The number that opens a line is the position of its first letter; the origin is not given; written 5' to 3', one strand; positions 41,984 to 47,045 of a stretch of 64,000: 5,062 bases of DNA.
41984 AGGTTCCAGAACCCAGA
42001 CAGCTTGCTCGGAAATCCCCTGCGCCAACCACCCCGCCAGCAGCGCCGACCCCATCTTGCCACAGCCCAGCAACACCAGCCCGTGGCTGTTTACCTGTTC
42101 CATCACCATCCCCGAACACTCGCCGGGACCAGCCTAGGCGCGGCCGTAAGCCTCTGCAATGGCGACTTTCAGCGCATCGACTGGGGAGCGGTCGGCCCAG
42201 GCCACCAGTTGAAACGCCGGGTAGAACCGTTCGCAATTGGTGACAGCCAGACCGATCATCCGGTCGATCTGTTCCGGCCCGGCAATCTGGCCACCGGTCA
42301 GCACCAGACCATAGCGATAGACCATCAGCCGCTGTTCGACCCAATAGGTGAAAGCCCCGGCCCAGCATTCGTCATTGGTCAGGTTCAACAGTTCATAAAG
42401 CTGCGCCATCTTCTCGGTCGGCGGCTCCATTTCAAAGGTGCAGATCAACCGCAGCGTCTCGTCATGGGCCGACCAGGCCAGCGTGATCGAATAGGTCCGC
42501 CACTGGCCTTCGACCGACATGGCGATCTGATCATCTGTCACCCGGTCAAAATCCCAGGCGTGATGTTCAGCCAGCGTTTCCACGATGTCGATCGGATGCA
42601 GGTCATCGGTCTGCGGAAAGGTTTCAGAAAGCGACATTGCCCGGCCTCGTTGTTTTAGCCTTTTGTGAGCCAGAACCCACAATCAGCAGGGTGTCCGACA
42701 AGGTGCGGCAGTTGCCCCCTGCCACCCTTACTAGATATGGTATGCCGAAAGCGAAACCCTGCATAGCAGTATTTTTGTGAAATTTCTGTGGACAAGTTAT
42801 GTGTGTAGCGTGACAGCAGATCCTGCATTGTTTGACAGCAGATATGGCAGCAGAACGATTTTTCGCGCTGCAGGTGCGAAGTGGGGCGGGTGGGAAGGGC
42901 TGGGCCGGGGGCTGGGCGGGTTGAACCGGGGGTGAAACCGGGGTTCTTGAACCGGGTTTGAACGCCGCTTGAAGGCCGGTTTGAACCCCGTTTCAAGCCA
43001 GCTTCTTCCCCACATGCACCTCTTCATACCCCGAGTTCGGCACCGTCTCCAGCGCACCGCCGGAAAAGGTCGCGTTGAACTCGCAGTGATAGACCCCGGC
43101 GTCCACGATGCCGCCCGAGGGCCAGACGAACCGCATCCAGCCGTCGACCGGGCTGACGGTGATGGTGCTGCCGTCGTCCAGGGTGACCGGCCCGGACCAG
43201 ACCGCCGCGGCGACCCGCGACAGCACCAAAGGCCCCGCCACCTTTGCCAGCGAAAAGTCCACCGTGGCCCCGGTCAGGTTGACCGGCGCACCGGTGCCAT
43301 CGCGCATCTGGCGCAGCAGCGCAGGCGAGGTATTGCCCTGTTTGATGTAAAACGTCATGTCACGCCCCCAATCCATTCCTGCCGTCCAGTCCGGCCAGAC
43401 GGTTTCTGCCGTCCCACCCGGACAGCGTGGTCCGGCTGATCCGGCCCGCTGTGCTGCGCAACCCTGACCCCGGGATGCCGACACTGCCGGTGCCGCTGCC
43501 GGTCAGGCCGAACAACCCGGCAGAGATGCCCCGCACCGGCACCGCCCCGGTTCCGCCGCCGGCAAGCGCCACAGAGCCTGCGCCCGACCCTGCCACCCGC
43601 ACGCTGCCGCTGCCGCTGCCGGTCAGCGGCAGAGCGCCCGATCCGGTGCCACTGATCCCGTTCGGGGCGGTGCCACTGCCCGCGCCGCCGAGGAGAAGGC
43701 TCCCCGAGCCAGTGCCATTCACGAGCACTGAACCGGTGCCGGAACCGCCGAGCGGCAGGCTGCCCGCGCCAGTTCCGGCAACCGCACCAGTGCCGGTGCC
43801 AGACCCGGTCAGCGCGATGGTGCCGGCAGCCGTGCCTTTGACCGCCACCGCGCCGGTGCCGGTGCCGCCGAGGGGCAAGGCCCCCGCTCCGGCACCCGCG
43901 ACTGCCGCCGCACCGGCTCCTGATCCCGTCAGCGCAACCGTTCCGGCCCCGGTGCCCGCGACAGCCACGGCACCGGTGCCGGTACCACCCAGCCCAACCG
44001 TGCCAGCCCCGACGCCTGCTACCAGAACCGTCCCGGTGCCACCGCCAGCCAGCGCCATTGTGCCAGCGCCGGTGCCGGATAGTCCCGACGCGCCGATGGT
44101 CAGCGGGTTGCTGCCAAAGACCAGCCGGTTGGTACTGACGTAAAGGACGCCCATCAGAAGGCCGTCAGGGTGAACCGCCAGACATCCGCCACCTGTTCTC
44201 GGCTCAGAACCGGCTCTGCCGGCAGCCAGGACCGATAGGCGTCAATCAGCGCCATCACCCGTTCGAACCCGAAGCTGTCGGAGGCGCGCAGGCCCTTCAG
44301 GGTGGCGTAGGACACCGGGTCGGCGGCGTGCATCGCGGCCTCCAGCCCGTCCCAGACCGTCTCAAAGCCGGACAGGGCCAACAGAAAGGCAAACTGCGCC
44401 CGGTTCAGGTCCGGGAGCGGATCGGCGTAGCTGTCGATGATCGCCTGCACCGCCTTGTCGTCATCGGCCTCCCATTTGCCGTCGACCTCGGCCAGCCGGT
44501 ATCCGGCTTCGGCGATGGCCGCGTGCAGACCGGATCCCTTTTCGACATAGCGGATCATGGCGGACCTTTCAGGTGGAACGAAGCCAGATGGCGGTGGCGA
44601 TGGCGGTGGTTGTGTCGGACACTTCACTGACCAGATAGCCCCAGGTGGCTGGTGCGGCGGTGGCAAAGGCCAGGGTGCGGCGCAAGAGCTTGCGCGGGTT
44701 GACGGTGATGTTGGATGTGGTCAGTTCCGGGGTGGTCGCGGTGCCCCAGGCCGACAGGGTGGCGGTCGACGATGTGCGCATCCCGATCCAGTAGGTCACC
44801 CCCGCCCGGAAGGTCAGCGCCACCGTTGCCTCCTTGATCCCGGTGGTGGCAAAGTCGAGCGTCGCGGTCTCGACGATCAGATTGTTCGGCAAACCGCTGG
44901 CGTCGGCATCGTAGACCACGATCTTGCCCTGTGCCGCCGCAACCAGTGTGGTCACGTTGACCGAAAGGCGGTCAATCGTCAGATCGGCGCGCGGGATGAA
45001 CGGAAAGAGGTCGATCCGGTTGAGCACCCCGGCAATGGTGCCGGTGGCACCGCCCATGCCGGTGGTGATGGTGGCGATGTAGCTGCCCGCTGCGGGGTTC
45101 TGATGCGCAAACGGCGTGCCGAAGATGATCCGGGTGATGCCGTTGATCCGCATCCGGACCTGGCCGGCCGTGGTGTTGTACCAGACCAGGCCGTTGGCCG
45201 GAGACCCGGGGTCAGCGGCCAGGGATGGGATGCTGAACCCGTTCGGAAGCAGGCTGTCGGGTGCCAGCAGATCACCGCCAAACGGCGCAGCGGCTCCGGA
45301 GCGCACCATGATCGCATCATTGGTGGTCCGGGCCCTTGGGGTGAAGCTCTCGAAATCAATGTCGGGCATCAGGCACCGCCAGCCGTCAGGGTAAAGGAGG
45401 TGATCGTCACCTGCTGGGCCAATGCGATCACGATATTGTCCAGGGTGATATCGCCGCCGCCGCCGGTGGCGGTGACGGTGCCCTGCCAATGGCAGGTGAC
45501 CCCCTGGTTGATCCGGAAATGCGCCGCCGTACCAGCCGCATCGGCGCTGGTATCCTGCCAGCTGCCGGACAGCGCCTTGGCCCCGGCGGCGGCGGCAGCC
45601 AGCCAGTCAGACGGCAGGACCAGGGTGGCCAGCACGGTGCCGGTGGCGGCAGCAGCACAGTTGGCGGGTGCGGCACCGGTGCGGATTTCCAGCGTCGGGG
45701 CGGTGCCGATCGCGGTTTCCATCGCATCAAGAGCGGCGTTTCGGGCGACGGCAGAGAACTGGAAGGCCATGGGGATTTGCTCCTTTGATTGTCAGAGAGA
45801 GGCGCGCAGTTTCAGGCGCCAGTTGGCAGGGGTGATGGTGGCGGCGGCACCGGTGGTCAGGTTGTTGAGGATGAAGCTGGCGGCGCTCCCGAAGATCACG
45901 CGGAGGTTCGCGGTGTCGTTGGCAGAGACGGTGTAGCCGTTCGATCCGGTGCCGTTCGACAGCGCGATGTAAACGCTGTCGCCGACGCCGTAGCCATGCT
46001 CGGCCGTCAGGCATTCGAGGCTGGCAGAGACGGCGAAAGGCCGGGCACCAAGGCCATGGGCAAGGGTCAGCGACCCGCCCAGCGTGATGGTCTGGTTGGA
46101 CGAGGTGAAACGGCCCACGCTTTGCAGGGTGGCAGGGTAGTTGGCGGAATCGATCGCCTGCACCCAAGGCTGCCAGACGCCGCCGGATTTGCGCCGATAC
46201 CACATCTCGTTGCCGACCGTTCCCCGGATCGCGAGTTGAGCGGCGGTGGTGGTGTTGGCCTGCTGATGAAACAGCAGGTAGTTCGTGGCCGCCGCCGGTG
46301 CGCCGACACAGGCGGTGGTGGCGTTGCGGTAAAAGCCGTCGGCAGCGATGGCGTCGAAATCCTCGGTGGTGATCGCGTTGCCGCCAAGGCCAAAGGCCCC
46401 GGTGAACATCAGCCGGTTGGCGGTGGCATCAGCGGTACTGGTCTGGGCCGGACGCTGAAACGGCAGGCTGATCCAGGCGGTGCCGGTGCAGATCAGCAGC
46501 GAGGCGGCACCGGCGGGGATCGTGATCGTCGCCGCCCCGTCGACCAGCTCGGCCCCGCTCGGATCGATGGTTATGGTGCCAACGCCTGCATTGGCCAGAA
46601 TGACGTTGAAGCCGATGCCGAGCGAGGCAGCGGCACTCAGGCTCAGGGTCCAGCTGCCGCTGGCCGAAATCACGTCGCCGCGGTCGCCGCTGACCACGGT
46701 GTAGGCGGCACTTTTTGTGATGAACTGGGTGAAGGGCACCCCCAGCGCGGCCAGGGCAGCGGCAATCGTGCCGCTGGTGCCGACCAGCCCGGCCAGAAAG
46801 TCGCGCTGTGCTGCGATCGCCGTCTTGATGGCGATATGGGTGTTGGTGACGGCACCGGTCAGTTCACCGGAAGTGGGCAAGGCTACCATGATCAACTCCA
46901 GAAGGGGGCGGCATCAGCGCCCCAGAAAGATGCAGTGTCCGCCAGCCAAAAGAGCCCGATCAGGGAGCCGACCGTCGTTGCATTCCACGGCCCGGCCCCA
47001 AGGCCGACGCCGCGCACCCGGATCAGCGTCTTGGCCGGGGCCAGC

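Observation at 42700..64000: Mu-like transposable element with an intact early/transposition module and host-recognition genes but no head or tail-shaft module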

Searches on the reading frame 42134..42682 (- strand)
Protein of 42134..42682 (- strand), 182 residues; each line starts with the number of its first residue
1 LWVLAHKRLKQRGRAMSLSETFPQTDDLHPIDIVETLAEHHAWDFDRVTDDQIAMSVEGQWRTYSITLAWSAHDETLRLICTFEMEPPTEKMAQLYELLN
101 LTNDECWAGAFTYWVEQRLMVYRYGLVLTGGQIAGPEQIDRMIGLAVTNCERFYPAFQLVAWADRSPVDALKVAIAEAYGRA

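Call 4: search_protein_families(library=pfam, proteins=[window:42134-42682:-], max_evalue=0.01)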
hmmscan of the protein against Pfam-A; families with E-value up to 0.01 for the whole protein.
window:42134-42682:- (182 aa): 1 family
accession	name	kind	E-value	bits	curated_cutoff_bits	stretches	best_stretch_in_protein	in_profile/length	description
PF10722.14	YbjN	-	1e-34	119.9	22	1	30-158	1-125/126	Putative bacterial sensory transduction regulator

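Call 5: search_protein_families(library=phrogs, proteins=[window:42134-42682:-], max_evalue=0.01)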
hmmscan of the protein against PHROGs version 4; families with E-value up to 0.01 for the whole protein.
window:42134-42682:- (182 aa): 0 families

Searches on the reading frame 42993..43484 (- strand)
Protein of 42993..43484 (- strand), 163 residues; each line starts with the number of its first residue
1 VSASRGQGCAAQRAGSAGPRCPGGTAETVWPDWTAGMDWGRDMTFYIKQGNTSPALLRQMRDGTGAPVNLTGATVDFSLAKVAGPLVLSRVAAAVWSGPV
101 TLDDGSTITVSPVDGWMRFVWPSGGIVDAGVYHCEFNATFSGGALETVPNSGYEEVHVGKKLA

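Call 4: search_protein_families(library=pfam, proteins=[window:42993-43484:-], max_evalue=0.01)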
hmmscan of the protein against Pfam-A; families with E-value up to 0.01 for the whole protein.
window:42993-43484:- (163 aa): 0 families

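Call 5: search_protein_families(library=phrogs, proteins=[window:42993-43484:-], max_evalue=0.01)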
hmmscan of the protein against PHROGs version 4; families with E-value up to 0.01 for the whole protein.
window:42993-43484:- (163 aa): 1 family
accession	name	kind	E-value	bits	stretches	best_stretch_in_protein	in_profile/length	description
phrog_1084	-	unknown function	0.00062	20.8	1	32-92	11-57/123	unknown function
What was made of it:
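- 42993..43484 (-): Last ORF of the element (163 aa as listed, true start probably internal). Function unknown. Only a weak phrog_1084 hit (call 5).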

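Call 62: search_protein_families(library=ncbifam, proteins=[window:42993-43484:-], max_evalue=0.001)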
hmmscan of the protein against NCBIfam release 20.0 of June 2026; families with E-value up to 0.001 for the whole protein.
window:42993-43484:- (163 aa): 0 families
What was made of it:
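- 42993..43484 (-): No Pfam or NCBIfam hit (calls 4, 62).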

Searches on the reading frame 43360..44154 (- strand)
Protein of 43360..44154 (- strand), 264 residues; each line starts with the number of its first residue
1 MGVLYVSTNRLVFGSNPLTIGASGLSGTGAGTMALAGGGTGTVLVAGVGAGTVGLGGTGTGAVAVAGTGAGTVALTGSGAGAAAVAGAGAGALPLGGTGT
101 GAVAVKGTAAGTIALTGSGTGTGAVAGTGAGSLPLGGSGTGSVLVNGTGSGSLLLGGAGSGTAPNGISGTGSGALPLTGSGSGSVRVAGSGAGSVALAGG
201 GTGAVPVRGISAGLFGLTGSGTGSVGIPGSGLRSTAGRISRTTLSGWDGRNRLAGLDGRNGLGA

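Call 4: search_protein_families(library=pfam, proteins=[window:43360-44154:-], max_evalue=0.01)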
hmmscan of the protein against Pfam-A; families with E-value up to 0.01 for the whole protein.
window:43360-44154:- (264 aa): 0 families

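Call 5: search_protein_families(library=phrogs, proteins=[window:43360-44154:-], max_evalue=0.01)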
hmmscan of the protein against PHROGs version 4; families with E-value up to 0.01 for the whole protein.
window:43360-44154:- (264 aa): 0 families

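Call 62: search_protein_families(library=ncbifam, proteins=[window:43360-44154:-], max_evalue=0.001)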
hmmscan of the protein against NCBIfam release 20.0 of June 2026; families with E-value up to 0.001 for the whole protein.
window:43360-44154:- (264 aa): 0 families
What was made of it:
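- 43360..44154 (-): Gly-rich repeat protein (264 aa), possibly a fibre component. No family hit (calls 4, 5, 62).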

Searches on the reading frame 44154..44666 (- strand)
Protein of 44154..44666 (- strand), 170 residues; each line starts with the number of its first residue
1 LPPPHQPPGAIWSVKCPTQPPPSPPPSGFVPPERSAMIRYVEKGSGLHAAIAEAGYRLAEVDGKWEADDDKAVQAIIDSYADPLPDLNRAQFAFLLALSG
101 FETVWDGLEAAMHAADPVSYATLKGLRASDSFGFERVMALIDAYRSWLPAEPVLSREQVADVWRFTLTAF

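Call 4: search_protein_families(library=pfam, proteins=[window:44154-44666:-], max_evalue=0.01)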
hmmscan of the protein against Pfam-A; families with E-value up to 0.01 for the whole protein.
window:44154-44666:- (170 aa): 0 families

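Call 5: search_protein_families(library=phrogs, proteins=[window:44154-44666:-], max_evalue=0.01)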
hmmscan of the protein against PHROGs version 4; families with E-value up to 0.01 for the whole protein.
window:44154-44666:- (170 aa): 0 families

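Call 62: search_protein_families(library=ncbifam, proteins=[window:44154-44666:-], max_evalue=0.001)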
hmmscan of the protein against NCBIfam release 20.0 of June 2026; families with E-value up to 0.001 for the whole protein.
window:44154-44666:- (170 aa): 0 families
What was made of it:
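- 44154..44666 (-): ORF of unknown function (170 aa as listed). No hit in Pfam, PHROGs or NCBIfam (calls 4, 5, 62).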

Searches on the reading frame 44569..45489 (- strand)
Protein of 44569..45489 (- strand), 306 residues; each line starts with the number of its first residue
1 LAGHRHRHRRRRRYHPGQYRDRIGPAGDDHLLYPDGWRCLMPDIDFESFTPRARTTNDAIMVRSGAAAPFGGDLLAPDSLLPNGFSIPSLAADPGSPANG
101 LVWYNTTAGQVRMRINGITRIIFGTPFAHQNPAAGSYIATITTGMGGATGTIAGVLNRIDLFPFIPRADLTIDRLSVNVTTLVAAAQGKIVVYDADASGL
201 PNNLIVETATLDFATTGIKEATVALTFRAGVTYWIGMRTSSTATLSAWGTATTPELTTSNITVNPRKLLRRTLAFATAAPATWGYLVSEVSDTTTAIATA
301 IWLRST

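Call 4: search_protein_families(library=pfam, proteins=[window:44569-45489:-], max_evalue=0.01)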
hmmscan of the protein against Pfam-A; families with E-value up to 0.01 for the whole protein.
window:44569-45489:- (306 aa): 0 families

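Call 5: search_protein_families(library=phrogs, proteins=[window:44569-45489:-], max_evalue=0.01)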
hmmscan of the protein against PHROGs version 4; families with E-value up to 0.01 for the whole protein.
window:44569-45489:- (306 aa): 2 families
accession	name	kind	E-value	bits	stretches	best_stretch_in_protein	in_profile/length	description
phrog_25093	-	unknown function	9.5e-49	167.6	1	87-304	349-562/564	-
phrog_25864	-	unknown function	5.6e-08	33.6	1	158-292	47-185/193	-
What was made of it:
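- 44569..45489 (-): phrog_25093-family protein (306 aa as listed). phrog_25093, E=9.5e-49 (call 5).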

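Call 62: search_protein_families(library=ncbifam, proteins=[window:44569-45489:-], max_evalue=0.001)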
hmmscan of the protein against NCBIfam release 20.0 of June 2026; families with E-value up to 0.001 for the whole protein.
window:44569-45489:- (306 aa): 1 family
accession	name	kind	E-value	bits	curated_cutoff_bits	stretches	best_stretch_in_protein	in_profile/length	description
NF041539.1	choice_anch_R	domain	0.00067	19.7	30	1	169-259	31-123/155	choice-of-anchor R domain-containing protein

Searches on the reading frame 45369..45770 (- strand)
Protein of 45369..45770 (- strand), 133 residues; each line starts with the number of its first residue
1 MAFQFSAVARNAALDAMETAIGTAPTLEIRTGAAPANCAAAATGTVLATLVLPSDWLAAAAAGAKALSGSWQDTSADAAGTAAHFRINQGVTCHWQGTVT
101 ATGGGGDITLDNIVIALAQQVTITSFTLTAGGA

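Call 4: search_protein_families(library=pfam, proteins=[window:45369-45770:-], max_evalue=0.01)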
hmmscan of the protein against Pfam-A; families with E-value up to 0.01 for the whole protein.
window:45369-45770:- (133 aa): 0 families

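Call 5: search_protein_families(library=phrogs, proteins=[window:45369-45770:-], max_evalue=0.01)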
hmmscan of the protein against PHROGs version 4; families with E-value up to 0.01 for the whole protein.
window:45369-45770:- (133 aa): 2 families
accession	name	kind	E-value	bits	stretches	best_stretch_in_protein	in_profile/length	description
phrog_3758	-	head and packaging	6.5e-27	95.2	1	1-130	1-137/140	virion structural protein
phrog_20115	-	unknown function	0.0058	17.7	1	98-129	83-113/135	-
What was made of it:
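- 45369..45770 (-): Virion structural protein family (133 aa). phrog_3758, E=6.5e-27 (call 5).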

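Call 62: search_protein_families(library=ncbifam, proteins=[window:45369-45770:-], max_evalue=0.001)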
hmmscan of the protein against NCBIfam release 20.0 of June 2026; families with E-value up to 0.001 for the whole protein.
window:45369-45770:- (133 aa): 0 families

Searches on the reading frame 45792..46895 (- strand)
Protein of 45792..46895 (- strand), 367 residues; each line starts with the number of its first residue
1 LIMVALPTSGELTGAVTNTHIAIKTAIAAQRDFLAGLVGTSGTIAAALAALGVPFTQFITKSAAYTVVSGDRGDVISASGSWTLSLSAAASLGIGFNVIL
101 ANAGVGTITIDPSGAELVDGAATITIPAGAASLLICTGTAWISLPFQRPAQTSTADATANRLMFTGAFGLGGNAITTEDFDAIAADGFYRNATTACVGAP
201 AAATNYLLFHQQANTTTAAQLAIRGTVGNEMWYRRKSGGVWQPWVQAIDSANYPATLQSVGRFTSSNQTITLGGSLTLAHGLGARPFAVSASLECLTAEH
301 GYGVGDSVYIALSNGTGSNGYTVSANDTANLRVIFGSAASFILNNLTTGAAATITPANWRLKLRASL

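Call 4: search_protein_families(library=pfam, proteins=[window:45792-46895:-], max_evalue=0.01)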
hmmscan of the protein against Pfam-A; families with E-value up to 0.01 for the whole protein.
window:45792-46895:- (367 aa): 0 families

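Call 5: search_protein_families(library=phrogs, proteins=[window:45792-46895:-], max_evalue=0.01)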
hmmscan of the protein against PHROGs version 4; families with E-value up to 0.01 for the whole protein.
window:45792-46895:- (367 aa): 5 families
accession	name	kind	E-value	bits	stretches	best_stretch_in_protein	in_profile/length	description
phrog_18794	-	unknown function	1.8e-08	35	1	138-279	222-361/427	-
phrog_2712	-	tail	7.6e-06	25.6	1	138-252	490-574/700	tail fiber protein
phrog_3971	-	unknown function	7.4e-05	22.9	1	173-248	96-178/331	-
phrog_14029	-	unknown function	0.00024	20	1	177-249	702-776/1115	-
phrog_15797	-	unknown function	0.0013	20.1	1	60-142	13-96/102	-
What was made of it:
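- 45792..46895 (-): Tail-fibre-like protein (367 aa), always adjacent to TipJ in relatives. Weak phrog_2712 tail-fibre hit (call 5).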

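Call 62: search_protein_families(library=ncbifam, proteins=[window:45792-46895:-], max_evalue=0.001)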
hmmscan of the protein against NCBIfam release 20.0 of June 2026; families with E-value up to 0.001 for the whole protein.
window:45792-46895:- (367 aa): 0 families
